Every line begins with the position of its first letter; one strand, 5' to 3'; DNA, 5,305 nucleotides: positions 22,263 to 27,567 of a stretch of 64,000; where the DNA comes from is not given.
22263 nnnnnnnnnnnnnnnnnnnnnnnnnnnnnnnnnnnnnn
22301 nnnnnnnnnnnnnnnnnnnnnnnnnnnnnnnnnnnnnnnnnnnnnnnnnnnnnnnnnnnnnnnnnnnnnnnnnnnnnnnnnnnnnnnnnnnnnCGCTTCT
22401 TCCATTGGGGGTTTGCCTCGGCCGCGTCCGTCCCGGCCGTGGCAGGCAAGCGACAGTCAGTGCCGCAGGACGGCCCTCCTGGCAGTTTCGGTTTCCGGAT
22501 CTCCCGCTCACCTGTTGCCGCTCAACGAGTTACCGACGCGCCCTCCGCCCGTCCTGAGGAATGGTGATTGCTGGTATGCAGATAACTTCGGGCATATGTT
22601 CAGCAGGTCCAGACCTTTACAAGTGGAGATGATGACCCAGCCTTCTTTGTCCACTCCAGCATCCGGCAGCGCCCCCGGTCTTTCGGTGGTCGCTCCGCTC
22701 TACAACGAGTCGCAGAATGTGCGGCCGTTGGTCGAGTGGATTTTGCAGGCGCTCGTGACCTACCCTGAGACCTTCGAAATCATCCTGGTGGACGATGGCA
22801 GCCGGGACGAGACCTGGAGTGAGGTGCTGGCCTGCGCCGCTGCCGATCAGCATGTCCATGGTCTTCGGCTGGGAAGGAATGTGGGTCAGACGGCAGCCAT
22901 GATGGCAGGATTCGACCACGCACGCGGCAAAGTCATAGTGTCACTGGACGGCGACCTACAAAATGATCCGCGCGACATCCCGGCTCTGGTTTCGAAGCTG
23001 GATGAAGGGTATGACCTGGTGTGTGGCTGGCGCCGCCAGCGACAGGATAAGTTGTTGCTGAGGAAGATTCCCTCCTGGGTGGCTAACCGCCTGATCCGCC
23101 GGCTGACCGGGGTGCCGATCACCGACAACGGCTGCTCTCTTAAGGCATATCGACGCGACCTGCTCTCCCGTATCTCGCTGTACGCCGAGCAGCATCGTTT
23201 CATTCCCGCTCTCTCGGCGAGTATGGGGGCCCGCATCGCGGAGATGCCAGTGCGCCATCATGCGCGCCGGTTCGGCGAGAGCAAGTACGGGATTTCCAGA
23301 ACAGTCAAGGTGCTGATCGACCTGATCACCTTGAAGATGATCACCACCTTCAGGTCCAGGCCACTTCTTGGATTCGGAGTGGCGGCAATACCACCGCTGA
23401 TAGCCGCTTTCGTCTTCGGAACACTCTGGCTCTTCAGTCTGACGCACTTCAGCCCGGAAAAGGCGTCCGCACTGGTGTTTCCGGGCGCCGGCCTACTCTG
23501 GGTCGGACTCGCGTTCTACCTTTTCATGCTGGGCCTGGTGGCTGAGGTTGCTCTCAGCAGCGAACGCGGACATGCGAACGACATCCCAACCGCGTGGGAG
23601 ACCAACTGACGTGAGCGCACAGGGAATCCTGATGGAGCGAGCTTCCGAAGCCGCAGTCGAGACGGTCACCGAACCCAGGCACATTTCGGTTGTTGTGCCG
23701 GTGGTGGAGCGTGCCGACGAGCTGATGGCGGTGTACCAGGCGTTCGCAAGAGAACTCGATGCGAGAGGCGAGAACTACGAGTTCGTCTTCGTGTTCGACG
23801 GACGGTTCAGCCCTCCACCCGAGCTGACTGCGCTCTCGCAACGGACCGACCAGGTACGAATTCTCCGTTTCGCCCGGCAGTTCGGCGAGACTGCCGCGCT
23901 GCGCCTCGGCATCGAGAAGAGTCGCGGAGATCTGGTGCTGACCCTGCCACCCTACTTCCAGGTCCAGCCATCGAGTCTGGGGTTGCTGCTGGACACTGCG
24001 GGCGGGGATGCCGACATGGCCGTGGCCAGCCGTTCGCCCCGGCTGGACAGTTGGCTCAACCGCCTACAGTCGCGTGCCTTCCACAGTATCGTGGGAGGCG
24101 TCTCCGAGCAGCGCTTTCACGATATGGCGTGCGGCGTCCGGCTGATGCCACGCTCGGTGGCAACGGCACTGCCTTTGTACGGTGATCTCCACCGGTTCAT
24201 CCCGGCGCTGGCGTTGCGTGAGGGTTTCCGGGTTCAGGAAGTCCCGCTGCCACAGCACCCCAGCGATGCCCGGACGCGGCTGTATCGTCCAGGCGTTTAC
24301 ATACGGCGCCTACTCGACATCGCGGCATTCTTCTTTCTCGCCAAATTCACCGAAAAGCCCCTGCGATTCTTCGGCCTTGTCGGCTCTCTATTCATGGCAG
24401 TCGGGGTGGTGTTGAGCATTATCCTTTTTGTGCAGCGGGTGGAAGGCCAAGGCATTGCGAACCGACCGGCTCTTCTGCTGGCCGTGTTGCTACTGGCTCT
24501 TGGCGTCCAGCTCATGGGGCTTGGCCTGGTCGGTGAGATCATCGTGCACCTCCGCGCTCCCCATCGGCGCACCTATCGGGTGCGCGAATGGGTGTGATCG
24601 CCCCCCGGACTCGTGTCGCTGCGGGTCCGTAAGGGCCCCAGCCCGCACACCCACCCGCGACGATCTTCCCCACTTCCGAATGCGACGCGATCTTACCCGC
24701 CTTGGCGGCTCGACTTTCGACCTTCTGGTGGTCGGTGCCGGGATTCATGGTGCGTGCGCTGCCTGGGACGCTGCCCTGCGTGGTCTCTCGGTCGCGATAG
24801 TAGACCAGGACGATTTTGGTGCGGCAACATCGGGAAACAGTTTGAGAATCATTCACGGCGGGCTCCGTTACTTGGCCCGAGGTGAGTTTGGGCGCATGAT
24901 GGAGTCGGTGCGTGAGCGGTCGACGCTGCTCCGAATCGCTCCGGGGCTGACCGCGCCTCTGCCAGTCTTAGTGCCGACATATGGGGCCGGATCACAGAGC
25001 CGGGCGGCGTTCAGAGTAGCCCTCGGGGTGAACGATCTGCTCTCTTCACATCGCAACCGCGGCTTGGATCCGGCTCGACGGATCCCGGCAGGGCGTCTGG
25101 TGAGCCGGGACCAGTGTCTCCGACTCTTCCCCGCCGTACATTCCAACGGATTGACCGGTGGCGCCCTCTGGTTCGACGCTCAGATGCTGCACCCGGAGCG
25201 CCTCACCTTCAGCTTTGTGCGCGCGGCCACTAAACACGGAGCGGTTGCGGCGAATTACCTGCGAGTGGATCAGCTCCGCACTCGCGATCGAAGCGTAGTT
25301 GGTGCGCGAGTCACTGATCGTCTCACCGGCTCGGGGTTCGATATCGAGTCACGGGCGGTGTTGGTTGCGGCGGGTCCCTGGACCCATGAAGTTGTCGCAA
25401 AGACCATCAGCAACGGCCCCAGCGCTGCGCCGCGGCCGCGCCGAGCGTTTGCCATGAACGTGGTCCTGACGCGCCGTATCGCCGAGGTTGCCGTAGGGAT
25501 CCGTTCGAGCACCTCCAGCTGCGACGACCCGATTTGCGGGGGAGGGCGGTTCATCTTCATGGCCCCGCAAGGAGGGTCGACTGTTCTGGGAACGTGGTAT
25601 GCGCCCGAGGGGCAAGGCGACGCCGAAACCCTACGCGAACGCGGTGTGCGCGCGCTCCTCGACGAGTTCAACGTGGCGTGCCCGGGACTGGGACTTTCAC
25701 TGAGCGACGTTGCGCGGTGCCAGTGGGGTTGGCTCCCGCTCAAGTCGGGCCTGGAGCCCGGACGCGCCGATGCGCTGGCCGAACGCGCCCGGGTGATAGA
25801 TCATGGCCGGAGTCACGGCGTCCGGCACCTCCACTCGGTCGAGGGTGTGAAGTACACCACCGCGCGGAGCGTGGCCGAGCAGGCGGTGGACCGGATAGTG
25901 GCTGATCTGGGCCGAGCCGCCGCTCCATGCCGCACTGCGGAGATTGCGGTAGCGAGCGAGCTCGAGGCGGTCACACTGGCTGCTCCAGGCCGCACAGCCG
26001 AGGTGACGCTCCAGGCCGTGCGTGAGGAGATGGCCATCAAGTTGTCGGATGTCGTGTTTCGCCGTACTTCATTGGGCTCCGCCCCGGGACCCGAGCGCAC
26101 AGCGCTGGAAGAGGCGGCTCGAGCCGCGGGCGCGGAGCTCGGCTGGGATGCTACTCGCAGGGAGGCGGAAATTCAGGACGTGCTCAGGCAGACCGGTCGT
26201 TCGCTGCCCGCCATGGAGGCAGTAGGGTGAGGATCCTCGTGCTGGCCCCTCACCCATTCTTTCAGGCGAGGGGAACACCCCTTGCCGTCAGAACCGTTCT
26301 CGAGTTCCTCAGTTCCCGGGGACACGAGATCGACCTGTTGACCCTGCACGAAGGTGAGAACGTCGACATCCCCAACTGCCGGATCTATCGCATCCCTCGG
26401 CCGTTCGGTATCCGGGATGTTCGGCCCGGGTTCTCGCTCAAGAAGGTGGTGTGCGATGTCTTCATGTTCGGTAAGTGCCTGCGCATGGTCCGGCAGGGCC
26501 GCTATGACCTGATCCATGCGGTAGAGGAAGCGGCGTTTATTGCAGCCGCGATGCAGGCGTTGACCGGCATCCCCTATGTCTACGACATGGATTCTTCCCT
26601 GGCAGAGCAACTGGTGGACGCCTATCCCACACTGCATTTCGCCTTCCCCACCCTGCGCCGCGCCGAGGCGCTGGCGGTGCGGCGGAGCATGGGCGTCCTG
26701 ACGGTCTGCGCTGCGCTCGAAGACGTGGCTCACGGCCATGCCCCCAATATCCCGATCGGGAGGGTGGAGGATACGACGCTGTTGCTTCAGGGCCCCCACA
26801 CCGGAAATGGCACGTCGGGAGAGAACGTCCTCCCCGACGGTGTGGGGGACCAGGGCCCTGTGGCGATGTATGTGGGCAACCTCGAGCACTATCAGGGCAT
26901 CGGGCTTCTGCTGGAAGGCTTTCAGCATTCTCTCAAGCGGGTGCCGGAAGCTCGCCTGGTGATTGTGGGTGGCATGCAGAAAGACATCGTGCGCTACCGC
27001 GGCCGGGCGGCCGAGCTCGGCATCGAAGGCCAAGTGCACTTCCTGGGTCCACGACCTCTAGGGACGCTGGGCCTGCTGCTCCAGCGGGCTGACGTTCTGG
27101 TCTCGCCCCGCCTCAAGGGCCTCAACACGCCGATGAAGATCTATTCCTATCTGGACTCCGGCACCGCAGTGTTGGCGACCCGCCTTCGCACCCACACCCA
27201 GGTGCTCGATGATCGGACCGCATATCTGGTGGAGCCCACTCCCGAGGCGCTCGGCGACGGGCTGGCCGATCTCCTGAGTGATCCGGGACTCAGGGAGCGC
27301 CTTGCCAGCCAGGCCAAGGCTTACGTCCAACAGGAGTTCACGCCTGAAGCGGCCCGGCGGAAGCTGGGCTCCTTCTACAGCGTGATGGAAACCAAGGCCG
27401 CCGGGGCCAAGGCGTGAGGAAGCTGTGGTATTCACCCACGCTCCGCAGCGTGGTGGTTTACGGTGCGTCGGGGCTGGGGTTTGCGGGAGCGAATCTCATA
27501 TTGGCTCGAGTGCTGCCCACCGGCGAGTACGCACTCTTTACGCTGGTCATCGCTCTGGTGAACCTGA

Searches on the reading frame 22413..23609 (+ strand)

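Call 36: search_protein_families(library=pfam, proteins=[window:22413-23609:+], max_evalue=0.001)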
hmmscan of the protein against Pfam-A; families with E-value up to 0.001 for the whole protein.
window:22413-23609:+ (398 aa): 2 families
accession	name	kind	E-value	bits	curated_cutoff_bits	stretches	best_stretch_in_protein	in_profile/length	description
PF00535.33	Glycos_transf_2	-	2.6e-34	119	23.3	1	91-253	1-166/168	Glycosyl transferase family 2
PF10111.15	Glyco_tranf_2_2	-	1.4e-07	31.7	27.3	1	91-182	1-92/276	Glycosyltransferase like family 2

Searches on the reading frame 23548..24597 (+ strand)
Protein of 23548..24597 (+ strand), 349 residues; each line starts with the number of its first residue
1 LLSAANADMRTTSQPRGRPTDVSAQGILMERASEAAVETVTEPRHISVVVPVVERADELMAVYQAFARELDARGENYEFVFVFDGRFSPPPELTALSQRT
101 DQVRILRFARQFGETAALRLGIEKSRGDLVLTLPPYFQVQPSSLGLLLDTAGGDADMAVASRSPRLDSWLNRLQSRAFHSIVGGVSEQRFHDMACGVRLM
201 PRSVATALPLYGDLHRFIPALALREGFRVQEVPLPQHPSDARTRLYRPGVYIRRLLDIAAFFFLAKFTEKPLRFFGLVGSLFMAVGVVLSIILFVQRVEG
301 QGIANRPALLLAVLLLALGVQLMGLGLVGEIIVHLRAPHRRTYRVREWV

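Call 36: search_protein_families(library=pfam, proteins=[window:23548-24597:+], max_evalue=0.001)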
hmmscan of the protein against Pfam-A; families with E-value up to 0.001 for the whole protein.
window:23548-24597:+ (349 aa): 1 family
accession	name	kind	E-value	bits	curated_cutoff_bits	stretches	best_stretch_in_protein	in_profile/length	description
PF00535.33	Glycos_transf_2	-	2.2e-09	37.9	23.3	1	47-189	1-148/168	Glycosyl transferase family 2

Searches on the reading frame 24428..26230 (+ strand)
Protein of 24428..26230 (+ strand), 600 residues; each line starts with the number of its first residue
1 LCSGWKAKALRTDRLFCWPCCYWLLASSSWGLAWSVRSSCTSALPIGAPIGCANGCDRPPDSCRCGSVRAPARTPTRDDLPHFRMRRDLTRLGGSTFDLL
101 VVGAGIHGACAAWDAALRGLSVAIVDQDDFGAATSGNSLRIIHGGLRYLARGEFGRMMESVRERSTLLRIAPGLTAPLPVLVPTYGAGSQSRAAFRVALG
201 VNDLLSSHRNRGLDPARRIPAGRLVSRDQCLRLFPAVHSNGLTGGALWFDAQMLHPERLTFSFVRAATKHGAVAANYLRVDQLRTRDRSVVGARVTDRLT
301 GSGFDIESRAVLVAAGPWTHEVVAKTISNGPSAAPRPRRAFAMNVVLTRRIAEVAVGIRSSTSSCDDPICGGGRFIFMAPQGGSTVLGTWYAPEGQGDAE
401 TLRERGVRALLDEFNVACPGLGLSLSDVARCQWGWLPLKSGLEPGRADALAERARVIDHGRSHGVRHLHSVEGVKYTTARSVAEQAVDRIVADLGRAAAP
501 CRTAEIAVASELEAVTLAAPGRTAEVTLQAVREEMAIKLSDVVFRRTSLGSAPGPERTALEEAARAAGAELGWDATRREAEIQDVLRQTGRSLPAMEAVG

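Call 36: search_protein_families(library=pfam, proteins=[window:24428-26230:+], max_evalue=0.001)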
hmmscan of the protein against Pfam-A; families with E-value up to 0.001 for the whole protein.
window:24428-26230:+ (600 aa): 5 families
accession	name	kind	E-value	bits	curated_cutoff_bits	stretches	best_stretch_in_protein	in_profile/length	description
PF01266.30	DAO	-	1.1e-38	134.1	27.9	1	98-479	1-343/353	FAD dependent oxidoreductase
PF16901.10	DAO_C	-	9.1e-09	35.7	31.4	1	512-578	60-126/126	C-terminal domain of alpha-glycerophosphate oxidase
PF00890.30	FAD_binding_2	-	1.4e-07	31.5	20.4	0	98-130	1-33/414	FAD binding domain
PF12831.13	FAD_oxidored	-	6.6e-06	26.1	27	1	98-167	1-74/416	FAD dependent oxidoreductase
PF13450.12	NAD_binding_8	-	0.00018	22.1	21.9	1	101-131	1-32/68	NAD(P)-binding Rossmann-like domain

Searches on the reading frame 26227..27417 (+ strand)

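Call 36: search_protein_families(library=pfam, proteins=[window:26227-27417:+], max_evalue=0.001)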
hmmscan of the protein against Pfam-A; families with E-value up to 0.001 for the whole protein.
window:26227-27417:+ (396 aa): 5 families
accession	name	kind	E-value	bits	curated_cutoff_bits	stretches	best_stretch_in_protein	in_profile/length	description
PF00534.26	Glycos_transf_1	-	6.3e-22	78.4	26.4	1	208-364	13-170/172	Glycosyl transferases group 1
PF13692.12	Glyco_trans_1_4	-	3.5e-19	69.9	27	1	211-352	2-142/142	Glycosyl transferases group 1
PF13579.12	Glyco_trans_4_4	-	1.5e-11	45.3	29.7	1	20-167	6-141/158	Glycosyl transferase 4-like domain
PF13439.12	Glyco_transf_4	-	4.6e-10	40.2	28.5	1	21-170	8-150/170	Glycosyltransferase Family 4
PF13524.12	Glyco_trans_1_2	-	4.2e-07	30.5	25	1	232-375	5-137/144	Glycosyl transferase-like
